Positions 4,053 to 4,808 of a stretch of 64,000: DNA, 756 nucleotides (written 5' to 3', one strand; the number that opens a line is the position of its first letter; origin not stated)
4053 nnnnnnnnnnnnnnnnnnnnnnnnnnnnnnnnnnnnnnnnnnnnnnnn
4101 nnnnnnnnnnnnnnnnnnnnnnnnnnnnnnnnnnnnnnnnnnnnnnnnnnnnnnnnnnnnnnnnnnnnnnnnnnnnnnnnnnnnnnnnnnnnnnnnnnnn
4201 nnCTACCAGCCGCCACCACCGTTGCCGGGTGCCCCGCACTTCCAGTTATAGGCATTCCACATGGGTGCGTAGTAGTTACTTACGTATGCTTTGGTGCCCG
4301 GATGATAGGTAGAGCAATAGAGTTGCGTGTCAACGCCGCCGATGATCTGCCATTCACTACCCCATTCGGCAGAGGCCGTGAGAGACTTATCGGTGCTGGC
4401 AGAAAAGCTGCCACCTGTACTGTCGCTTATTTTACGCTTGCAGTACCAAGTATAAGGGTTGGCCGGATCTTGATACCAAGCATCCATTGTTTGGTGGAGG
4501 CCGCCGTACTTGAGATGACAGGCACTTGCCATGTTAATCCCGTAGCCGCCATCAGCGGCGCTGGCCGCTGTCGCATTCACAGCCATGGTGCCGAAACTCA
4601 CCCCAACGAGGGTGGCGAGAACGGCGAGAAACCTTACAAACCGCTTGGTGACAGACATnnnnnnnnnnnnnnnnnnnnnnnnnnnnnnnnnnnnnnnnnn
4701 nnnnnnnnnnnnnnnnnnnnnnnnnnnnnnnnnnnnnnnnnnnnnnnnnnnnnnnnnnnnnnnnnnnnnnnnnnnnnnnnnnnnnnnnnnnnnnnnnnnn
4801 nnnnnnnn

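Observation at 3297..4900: Secreted Cys-rich protein and membrane-protein operon beside an IS1595 transposase remnant and a truncated duplicate of the membrane gene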

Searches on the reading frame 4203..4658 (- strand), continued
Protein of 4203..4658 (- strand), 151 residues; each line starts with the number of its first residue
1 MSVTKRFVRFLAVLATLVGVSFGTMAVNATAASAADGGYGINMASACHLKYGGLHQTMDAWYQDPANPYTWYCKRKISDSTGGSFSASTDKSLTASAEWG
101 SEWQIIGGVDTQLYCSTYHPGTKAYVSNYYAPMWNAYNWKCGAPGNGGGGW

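Call 82: search_protein_families(library=pfam, proteins=[L097:1451-3529:-, L093:1088-1624:+, L001:3596-4288:+, L001:2411-3436:+, L095:1654-2556:+], max_evalue=0.01)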
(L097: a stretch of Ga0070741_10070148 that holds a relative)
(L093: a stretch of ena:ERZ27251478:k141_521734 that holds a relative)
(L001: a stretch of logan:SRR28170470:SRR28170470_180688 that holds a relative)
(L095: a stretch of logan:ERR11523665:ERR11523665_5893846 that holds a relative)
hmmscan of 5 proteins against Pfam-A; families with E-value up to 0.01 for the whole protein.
L097:1451-3529:- (692 aa): 0 families

L093:1088-1624:+ (178 aa): 1 family
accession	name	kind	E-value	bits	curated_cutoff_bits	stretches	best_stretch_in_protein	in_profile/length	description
PF10026.15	DUF2268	-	7.3e-09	35.8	23.6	1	71-170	42-151/195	Predicted Zn-dependent protease (DUF2268)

L001:3596-4288:+ (230 aa): 0 families

L001:2411-3436:+ (341 aa): 0 families

L095:1654-2556:+ (301 aa): 0 families

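Call 92: search_protein_families(library=padloc, proteins=[window:4203-4658:-], max_evalue=0.01)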
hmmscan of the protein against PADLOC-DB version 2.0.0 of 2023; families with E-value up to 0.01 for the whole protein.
window:4203-4658:- (151 aa): 0 families

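Call 93: search_protein_families(library=phrogs, proteins=[window:4203-4658:-, L097:1451-3529:-], max_evalue=0.01)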
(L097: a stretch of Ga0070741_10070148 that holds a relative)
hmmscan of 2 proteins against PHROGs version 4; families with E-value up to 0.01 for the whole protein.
window:4203-4658:- (151 aa): 0 families

L097:1451-3529:- (692 aa): 2 families
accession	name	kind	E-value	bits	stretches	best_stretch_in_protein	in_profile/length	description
phrog_1358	-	moron, auxiliary metabolic gene and host takeover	1.4e-20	73.5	1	233-576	507-833/1382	FtsK/SpoIIIE-like protein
phrog_2666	-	head and packaging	0.0017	18.1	1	387-512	363-489/555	terminase large subunit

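Call 97: search_protein_families(library=pfam, alignment_id=A4, max_evalue=5)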
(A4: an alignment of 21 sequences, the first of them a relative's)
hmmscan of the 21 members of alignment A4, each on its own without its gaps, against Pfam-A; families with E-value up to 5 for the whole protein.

A. member 1, P0001 (151 aa): 1 family
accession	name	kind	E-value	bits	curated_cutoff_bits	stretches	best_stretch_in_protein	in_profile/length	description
PF19873.4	DUF6346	-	0.18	11.9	25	1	69-111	63-108/145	Family of unknown function (DUF6346)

B. families by the number of members that match (of 21 scanned): 8 families
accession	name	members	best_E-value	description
PF14987.11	NADHdh_A3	2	0.01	NADH dehydrogenase 1 alpha subcomplex subunit 3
PF13786.12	DUF4179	1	0.068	Domain of unknown function (DUF4179)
PF06152.16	Phage_min_cap2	1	0.086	Phage minor capsid protein 2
PF20084.4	TrbK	1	0.088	Conjugative transfer region protein TrbK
PF06612.16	DUF1146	1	0.14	Protein of unknown function (DUF1146)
PF00107.32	ADH_zinc_N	1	0.15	Zinc-binding dehydrogenase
PF19873.4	DUF6346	1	0.18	Family of unknown function (DUF6346)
PF04311.20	DUF459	1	0.2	Protein of unknown function (DUF459)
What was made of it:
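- On Known bacteriocin / toxin families (Pfam, NCBIfam, PADLOC, PHROGs, PDB): No consistent hit across 21 family members at E<=5 (call 97).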

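Call 102: search_protein_families(library=ncbifam, proteins=[P0047, P0030], max_evalue=0.001)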
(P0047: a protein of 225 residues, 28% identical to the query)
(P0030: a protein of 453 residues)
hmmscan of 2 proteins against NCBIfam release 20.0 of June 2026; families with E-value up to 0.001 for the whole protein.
P0047 (225 aa): 0 families

P0030 (453 aa): 0 families

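Call 107: search_dna_similar(query=P0044, collection=plasmids, mode=protein, max_evalue=0.001)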
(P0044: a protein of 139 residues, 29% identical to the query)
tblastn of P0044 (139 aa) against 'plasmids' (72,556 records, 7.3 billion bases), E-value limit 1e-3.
No match.

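Call 114: list_cluster_members(proteins=[P0044, P0051, P0014, P0015, P0024, P0030, P0038, P0040, P0026, P0002])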
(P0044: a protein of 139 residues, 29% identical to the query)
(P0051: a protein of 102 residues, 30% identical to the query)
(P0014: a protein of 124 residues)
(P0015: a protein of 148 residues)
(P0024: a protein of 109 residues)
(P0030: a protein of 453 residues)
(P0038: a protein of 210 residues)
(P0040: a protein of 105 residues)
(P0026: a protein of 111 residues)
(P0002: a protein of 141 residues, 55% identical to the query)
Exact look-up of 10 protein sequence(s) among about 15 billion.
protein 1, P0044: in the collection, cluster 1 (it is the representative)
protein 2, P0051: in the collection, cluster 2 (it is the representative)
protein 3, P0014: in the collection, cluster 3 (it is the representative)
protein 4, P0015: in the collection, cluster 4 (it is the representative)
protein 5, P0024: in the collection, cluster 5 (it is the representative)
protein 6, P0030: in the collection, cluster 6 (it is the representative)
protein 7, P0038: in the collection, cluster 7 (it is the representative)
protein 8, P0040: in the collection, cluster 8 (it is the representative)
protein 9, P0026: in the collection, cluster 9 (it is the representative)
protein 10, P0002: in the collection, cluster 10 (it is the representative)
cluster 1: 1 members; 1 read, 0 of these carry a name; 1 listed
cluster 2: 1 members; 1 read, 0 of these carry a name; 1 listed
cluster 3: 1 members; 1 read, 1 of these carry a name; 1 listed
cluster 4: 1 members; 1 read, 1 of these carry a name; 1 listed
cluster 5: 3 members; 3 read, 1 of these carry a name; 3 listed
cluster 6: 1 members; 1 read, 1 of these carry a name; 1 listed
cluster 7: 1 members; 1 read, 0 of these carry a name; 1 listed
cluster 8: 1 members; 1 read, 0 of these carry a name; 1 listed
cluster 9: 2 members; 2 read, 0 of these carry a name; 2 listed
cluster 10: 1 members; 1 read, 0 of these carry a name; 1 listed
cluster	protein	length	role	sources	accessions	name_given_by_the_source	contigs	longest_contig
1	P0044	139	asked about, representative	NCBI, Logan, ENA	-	-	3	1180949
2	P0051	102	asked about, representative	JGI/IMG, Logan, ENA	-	-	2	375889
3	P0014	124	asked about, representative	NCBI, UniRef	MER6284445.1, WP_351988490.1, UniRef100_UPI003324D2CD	hypothetical protein [Streptomyces sviceus] | hypothetical protein n=1 Tax=Streptomyces sviceus TaxID=285530 RepID=UPI003324D2CD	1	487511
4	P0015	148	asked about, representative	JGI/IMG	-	hypothetical protein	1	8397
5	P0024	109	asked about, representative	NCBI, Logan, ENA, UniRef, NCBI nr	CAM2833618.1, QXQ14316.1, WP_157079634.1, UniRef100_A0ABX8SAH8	hypothetical protein [Skermania piniformis] | Secreted protein n=1 Tax=Skermania pinensis TaxID=39122 RepID=A0ABX8SAH8_9ACTN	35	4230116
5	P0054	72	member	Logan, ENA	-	-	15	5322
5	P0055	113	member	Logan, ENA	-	-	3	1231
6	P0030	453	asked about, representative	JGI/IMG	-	hypothetical protein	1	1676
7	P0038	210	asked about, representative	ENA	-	-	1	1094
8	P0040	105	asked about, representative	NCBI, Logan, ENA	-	-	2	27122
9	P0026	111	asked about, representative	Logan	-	-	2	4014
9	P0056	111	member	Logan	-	-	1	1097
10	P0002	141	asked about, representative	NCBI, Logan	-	-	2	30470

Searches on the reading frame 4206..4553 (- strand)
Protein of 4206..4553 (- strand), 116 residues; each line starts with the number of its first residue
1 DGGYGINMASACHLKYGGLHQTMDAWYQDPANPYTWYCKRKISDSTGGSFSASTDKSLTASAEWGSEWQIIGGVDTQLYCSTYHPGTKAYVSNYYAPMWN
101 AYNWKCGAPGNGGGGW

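Call 47: search_solved_structures(query=A5, max_evalue=10, show_alignments=2)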
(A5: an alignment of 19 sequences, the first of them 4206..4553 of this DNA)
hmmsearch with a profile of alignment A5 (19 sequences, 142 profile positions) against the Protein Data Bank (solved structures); distinct sequences matched with E-value up to 10: 0.
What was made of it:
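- On Known bacteriocin / toxin families (Pfam, NCBIfam, PADLOC, PHROGs, PDB): No PDB sequence hit with the family profile at E<=10 (call 47).
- Tried and rejected: PDB sequence search with the family profile (call 47).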

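Call 53: predict_structure(alignment_id=A5)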
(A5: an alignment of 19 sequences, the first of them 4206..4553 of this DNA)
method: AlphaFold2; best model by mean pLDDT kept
length: 116 residues; sequences in the alignment: 19
mean_pLDDT: 78.2   pTM: 0.68
mean pLDDT of the five models: 78.2, 76.6, 74.4, 74.0, 72.7
residues with pLDDT >= 90: 51; 70-90: 28; 50-70: 22; < 50: 15
segments of 3 or more residues with pLDDT < 50: 46-48, 57-63, 114-116
pLDDT, mean of each block of 10 residues (from residue 1): 85 86 90 92 61 47 66 96 94 71 87 54
secondary structure, 60 per line:
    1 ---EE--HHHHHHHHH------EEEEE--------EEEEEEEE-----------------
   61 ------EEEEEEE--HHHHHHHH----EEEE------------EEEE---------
elements in order: H8-16 E23-27 E36-43 E67-73 H76-83 E88-91 E104-107
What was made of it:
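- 4203..4658 (-): Gene for the secreted 151-aa protein (P0001). Signal peptide is about residues 1-34 (4658-4557). Repeat 1 is residues 37-75 (4550-4434, Cys47 and Cys73). A variable Ser/Thr-rich linker follows. Repeat 2 is residues 104-143 (4349-4230, Cys115 and Cys141). The tail is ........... AF2 model of the mature protein: pLDDT 78, pTM 0.68, each repeat strand-helix-strand-strand, linker and tail at low confidence (call 53).
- On Known bacteriocin / toxin families (Pfam, NCBIfam, PADLOC, PHROGs, PDB): AF2 model pLDDT 78, pTM 0.68 (call 53).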

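Call 71: fold_search(model_id=the predicted structure, library=pdb)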
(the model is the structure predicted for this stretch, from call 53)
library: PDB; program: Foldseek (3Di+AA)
matches with E <= 10: 22; with E <= 0.001: 0
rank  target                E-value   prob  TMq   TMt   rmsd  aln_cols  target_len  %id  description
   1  2byu_A                2.5e+00  0.04  0.16  0.18  13.9        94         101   12  Negative stain EM reconstruction of M.tuberculosis Acr1(Hsp 16.3) fitted with wheat sHSP dimer (released 2005-08-22)
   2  1gme_A                2.5e+00  0.02  0.15  0.13  15.4       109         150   12  Crystal structure and assembly of an eukaryotic small heat shock protein (released 2001-11-29)
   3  1hw7                  2.8e+00  0.02  0.17  0.11  17.9       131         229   10  HSP33, HEAT SHOCK PROTEIN WITH REDOX-REGULATED CHAPERONE ACTIVITY (released 2001-05-16)
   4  7q04_E                4.3e+00  0.01  0.15  0.07  19.2       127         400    9  Crystal structure of TPADO in a substrate-free state (released 2022-04-06)
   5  5usn_A                6.1e+00  0.01  0.14  0.12  14.7       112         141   15  Crystal Structure of Schizosaccharomyces pombe Pot1pC bound to ssRNA/ssDNA chimera (rGrGrUTACGGT) (released 2018-04-18)
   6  1i7f                  6.5e+00  0.01  0.15  0.10  17.7       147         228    8  CRYSTAL STRUCTURE OF THE HSP33 DOMAIN WITH CONSTITUTIVE CHAPERONE ACTIVITY (released 2001-05-09)
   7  1foe_C                6.9e+00  0.03  0.18  0.07   9.2        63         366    8  CRYSTAL STRUCTURE OF RAC1 IN COMPLEX WITH THE GUANINE NUCLEOTIDE EXCHANGE REGION OF TIAM1 (released 2001-01-17)
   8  1gme_B                6.9e+00  0.02  0.17  0.17  13.1        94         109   12  Crystal structure and assembly of an eukaryotic small heat shock protein (released 2001-11-29)
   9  7q06_E                6.9e+00  0.01  0.20  0.08  18.7       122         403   11  Crystal structure of TPADO in complex with 2-OH-TPA (released 2022-03-30)
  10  3kbh_E                6.9e+00  0.01  0.12  0.13  13.8        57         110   10  Crystal structure of NL63 respiratory coronavirus receptor-binding domain complexed with its human receptor (released 2009-12-15)
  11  5lon_B                6.9e+00  0.01  0.11  0.09  16.9       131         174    8  Structure of /K. lactis/ Dcp1-Dcp2 decapping complex. (released 2016-10-05)
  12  2h50_A                7.3e+00  0.01  0.14  0.16  13.9        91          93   12  Multiple distinct assemblies reveal conformational flexibility in the small heat shock protein Hsp26 (released 2006-08-01)
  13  6am0_B                7.3e+00  0.01  0.13  0.10  16.8       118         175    8  Crystal structure of K. lactis Edc1-Dcp1-Dcp2-Edc3 decapping complex with synthetic cap substrate analog (released 2018-03-21)
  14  7pnt_W                7.8e+00  0.04  0.26  0.29  10.7       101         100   10  Assembly intermediate of mouse mitochondrial ribosome small subunit without mS37 in complex with RbfA and Tfb1m (released 2022-06-15)
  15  5xlj                  8.2e+00  0.01  0.13  0.09  10.0        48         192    8  Crystal structure of the flagellar cap protein flid D2-D3 domains from serratia marcescens in Space group P432 (released 2017-06-14)
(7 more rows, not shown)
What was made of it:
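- On Known bacteriocin / toxin families (Pfam, NCBIfam, PADLOC, PHROGs, PDB): Foldseek PDB best E 2.5 (call 71).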

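Call 103: fold_search(model_id=the predicted structure, library=viral)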
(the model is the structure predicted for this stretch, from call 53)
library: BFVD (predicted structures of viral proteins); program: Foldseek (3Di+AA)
matches with E <= 10: 63; with E <= 0.001: 0
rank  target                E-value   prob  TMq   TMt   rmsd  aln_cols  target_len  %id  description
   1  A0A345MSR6            6.6e-01  0.09  0.20  0.22  13.6       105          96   12  (no name in the UniProt tables at hand)
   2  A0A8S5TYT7            1.0e+00  0.03  0.14  0.14  15.7       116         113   12  Uncharacterized protein [Siphoviridae sp. ctnPP24]
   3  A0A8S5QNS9            1.4e+00  0.15  0.25  0.36   6.9        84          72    8  Uncharacterized protein [Ackermannviridae sp. ctQad106]
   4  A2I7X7                2.3e+00  0.04  0.21  0.18   9.0        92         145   13  HNH endonuclease [Erwinia phage Era103]
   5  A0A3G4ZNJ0            2.6e+00  0.09  0.24  0.07   8.4        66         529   18  DUF5869 domain-containing protein [Terrestrivirus sp.]
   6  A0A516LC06            3.1e+00  0.03  0.20  0.14  11.5       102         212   14  (no name in the UniProt tables at hand)
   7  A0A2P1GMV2            3.3e+00  0.08  0.23  0.18   6.8        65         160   15  Uncharacterized protein [Guangdong greater green snake arterivirus]
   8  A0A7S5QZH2            3.5e+00  0.04  0.17  0.11  18.9        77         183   13  (no name in the UniProt tables at hand)
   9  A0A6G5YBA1            3.5e+00  0.03  0.19  0.16  10.8        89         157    4  (no name in the UniProt tables at hand)
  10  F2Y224                3.7e+00  0.02  0.20  0.16  16.7       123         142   14  (no name in the UniProt tables at hand)
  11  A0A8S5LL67            4.2e+00  0.02  0.19  0.12  14.5       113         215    7  Homing endonuclease [Siphoviridae sp. ctKcB20]
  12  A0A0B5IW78            4.2e+00  0.02  0.22  0.07  15.8       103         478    7  Uracil-DNA glycosylase [Pandoravirus inopinatum]
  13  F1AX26                4.5e+00  0.02  0.16  0.19  12.7        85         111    9  PP94 [Orf virus]
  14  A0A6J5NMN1            4.5e+00  0.02  0.21  0.16  13.8       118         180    6  HNH nuclease [uncultured Caudovirales phage]
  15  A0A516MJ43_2          4.5e+00  0.01  0.14  0.04  17.9       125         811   13  (no name in the UniProt tables at hand)
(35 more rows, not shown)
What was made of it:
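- On Known bacteriocin / toxin families (Pfam, NCBIfam, PADLOC, PHROGs, PDB): BFVD best E 0.66 (call 103).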

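Call 104: search_dna_similar(query=window:4206-4553:-, collection=plasmids, mode=protein, max_evalue=0.01)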
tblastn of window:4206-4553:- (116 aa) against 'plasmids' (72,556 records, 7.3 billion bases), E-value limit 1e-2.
No match.

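Call 105: search_dna_similar(query=window:4206-4553:-, collection=phages, mode=protein, max_evalue=0.01)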
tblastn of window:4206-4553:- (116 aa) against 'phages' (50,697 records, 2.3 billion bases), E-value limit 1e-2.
No match.
